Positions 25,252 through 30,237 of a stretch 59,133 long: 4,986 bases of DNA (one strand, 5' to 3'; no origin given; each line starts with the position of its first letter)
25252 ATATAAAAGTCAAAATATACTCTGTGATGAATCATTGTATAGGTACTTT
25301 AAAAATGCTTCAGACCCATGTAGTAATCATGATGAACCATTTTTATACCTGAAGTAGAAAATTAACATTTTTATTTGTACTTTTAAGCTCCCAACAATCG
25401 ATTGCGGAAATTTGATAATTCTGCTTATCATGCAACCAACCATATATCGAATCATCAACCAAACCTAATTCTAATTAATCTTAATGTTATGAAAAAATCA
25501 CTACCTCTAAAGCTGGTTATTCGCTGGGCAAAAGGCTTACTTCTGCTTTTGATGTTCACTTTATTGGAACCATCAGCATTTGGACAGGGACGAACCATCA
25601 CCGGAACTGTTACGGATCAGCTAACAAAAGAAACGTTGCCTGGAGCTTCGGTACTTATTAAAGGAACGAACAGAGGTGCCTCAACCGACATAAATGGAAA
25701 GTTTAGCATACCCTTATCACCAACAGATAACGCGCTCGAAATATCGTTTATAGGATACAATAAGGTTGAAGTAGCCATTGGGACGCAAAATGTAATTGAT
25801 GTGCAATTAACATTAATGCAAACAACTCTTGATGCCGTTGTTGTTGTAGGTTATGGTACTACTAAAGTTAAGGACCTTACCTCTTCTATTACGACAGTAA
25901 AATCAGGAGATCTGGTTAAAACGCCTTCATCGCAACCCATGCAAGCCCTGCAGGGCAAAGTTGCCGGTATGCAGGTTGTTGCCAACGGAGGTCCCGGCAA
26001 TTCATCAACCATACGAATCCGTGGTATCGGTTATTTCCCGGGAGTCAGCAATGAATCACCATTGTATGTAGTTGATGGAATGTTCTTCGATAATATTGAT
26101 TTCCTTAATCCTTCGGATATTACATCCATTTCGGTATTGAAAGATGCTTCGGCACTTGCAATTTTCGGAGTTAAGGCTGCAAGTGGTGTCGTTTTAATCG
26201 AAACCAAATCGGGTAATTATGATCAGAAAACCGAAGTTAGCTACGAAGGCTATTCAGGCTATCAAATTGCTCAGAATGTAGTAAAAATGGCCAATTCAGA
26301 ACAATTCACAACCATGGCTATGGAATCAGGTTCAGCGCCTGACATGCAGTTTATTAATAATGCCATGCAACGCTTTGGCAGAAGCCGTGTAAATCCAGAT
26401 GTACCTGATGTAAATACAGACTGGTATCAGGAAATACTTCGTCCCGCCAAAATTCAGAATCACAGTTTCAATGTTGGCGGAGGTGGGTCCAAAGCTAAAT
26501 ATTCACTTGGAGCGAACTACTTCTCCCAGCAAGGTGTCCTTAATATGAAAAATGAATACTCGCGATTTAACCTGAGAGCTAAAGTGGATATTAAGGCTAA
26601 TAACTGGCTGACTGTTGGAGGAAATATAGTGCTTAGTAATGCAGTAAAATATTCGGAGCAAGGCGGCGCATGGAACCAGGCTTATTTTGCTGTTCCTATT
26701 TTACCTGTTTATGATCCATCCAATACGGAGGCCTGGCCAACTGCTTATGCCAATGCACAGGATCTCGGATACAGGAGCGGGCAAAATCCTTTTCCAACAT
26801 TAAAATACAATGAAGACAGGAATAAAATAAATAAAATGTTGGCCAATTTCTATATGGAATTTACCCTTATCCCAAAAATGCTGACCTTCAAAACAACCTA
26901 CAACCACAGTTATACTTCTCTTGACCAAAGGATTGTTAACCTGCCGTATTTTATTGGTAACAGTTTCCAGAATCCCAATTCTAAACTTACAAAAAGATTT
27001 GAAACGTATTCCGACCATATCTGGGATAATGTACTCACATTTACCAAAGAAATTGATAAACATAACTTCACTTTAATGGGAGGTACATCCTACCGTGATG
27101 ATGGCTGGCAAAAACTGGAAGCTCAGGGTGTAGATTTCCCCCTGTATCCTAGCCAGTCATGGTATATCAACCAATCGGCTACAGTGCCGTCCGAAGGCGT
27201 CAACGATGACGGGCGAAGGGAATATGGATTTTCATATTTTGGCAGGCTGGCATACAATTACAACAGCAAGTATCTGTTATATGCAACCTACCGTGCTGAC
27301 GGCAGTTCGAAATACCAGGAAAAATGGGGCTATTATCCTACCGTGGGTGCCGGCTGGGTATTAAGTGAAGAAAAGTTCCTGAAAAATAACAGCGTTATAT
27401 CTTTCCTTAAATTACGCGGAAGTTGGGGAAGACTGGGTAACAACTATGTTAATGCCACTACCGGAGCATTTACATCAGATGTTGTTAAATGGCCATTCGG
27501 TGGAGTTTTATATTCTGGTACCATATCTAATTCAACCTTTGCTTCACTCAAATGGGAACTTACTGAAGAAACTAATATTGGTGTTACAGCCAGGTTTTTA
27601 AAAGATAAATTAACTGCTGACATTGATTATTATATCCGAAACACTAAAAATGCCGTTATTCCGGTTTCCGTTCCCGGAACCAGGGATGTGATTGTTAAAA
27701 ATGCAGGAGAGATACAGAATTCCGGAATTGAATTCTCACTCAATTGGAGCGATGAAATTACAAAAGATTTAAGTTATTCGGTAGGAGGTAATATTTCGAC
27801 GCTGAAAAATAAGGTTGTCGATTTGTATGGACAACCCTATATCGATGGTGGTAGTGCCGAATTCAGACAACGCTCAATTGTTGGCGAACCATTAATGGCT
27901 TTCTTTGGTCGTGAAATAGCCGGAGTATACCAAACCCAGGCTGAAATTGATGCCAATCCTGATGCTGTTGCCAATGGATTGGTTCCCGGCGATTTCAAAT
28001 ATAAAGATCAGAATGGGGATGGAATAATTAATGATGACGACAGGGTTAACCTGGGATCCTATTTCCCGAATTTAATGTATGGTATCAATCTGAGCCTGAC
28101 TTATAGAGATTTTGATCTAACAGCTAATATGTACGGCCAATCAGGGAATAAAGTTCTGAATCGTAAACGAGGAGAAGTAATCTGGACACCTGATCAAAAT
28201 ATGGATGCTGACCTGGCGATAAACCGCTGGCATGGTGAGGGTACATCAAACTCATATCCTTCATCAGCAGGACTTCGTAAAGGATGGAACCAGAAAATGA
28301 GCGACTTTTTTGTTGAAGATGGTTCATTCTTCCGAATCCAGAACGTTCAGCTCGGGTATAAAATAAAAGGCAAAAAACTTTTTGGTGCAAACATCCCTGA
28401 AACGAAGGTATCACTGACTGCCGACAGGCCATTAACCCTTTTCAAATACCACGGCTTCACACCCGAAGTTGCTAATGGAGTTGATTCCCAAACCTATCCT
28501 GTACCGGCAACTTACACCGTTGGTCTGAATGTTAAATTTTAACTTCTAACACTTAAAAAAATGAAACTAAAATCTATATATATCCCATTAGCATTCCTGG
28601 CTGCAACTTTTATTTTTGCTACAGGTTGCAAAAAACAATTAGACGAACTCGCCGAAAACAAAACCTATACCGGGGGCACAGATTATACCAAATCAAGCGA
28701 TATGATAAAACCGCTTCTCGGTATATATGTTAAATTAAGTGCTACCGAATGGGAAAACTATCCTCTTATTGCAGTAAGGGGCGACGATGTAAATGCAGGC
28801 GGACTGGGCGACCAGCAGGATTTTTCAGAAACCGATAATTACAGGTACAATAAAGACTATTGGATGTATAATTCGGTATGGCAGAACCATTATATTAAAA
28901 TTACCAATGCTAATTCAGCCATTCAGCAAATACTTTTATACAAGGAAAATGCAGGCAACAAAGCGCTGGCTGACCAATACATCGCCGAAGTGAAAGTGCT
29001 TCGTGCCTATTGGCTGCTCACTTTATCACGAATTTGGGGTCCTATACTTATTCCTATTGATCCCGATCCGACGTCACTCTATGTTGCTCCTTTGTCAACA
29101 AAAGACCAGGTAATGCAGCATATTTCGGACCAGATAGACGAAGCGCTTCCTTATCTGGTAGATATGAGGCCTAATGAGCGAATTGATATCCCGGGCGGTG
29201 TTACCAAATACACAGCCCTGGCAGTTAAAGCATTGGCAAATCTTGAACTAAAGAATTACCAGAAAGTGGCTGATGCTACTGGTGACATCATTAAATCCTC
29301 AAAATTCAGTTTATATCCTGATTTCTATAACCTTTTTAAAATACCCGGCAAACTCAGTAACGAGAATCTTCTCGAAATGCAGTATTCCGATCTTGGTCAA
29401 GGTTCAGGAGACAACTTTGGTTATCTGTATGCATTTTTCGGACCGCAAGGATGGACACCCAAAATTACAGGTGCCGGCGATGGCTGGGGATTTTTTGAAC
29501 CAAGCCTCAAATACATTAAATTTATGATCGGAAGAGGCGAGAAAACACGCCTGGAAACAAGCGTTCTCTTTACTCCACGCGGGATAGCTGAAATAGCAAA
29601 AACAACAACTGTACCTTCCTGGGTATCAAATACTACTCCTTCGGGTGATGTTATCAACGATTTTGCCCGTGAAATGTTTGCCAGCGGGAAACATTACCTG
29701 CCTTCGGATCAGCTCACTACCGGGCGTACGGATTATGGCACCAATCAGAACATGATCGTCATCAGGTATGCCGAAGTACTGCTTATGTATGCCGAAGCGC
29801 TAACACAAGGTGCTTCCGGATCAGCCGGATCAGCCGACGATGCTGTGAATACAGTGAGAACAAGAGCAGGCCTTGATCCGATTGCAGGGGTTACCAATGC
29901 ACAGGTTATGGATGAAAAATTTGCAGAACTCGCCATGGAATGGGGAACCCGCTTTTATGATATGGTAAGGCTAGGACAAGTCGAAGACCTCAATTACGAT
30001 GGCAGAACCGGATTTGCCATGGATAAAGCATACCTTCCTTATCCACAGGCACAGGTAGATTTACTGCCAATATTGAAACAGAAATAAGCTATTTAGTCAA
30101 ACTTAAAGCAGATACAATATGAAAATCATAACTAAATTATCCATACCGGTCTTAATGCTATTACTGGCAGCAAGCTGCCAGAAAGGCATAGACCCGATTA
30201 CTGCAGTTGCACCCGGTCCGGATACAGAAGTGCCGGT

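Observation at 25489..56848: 31-kb SusC/SusD locus predicted to degrade beta-1,2-glucan, combining five GH144-like enzymes with a cytoplasmic phosphorylase route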

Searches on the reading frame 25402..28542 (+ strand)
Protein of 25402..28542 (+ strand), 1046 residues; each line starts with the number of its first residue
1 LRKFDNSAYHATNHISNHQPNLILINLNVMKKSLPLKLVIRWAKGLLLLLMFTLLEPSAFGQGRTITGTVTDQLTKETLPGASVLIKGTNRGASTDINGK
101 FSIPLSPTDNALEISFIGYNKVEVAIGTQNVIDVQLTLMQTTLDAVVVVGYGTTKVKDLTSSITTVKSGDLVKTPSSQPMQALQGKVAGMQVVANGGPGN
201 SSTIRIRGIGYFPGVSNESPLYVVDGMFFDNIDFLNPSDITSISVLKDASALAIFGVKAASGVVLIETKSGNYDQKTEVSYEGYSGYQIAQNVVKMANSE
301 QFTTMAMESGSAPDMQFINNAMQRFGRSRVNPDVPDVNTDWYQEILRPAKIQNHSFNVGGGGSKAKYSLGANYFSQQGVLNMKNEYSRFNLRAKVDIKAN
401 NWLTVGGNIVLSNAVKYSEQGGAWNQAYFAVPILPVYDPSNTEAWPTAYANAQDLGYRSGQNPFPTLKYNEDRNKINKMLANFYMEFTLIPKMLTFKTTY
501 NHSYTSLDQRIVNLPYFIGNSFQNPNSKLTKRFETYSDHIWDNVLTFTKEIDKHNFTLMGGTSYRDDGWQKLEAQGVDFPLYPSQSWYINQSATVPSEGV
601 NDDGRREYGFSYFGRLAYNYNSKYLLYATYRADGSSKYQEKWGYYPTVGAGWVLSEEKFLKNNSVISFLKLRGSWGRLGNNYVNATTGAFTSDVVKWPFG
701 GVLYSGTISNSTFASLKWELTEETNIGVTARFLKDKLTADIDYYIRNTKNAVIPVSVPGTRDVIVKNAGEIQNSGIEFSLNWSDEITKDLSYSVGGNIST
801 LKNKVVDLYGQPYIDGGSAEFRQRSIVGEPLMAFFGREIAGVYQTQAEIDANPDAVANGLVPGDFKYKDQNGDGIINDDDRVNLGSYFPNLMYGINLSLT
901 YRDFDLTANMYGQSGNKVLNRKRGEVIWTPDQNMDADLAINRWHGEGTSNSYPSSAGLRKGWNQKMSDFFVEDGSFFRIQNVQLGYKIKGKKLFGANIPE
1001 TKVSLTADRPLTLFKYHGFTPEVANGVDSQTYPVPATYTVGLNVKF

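Call 3: search_protein_families(library=pfam, proteins=[window:25402-28542:+], max_evalue=0.001)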
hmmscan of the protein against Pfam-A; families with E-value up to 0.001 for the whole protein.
window:25402-28542:+ (1046 aa): 3 families
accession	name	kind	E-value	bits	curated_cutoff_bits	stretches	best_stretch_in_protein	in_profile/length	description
PF13715.12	CarbopepD_reg_2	-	9.5e-19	67.7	32.2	1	66-148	1-88/88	CarboxypepD_reg-like domain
PF07715.20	Plug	-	1.9e-16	61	23.9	1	156-263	2-107/107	TonB-dependent Receptor Plug Domain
PF13620.12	CarboxypepD_reg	-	1.4e-11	45.1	32.3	1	65-137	1-82/82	Carboxypeptidase regulatory-like domain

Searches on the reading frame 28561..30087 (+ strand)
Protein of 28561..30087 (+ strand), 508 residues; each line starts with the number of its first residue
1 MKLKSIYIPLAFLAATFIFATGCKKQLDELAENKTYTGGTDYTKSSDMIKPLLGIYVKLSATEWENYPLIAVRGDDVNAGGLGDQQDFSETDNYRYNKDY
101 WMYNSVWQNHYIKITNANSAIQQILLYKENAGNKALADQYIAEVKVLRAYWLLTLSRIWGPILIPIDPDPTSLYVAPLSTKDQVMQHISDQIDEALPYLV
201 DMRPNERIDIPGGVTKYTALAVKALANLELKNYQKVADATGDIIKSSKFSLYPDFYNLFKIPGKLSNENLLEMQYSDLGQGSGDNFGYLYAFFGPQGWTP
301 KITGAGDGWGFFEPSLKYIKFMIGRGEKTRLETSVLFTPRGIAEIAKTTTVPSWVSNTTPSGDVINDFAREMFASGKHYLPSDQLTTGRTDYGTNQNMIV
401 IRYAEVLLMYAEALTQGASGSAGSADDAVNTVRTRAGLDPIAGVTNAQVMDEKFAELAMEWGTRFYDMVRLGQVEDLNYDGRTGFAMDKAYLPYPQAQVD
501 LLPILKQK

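Call 3: search_protein_families(library=pfam, proteins=[window:28561-30087:+], max_evalue=0.001)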
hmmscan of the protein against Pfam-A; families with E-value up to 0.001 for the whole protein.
window:28561-30087:+ (508 aa): 4 families
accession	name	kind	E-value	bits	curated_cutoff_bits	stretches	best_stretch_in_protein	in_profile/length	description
PF07980.17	SusD_RagB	-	3.9e-22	79.7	23.1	1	267-478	1-241/297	SusD family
PF14322.12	SusD-like_3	-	1.1e-07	32.7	27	1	89-201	60-167/191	Starch-binding associating with outer membrane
PF12771.13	SusD-like_2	-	5.1e-07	29.3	27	1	88-199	42-150/415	Starch-binding associating with outer membrane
PF12741.13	SusD-like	-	0.00042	19.9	27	0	75-204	50-171/495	Susd and RagB outer membrane lipoprotein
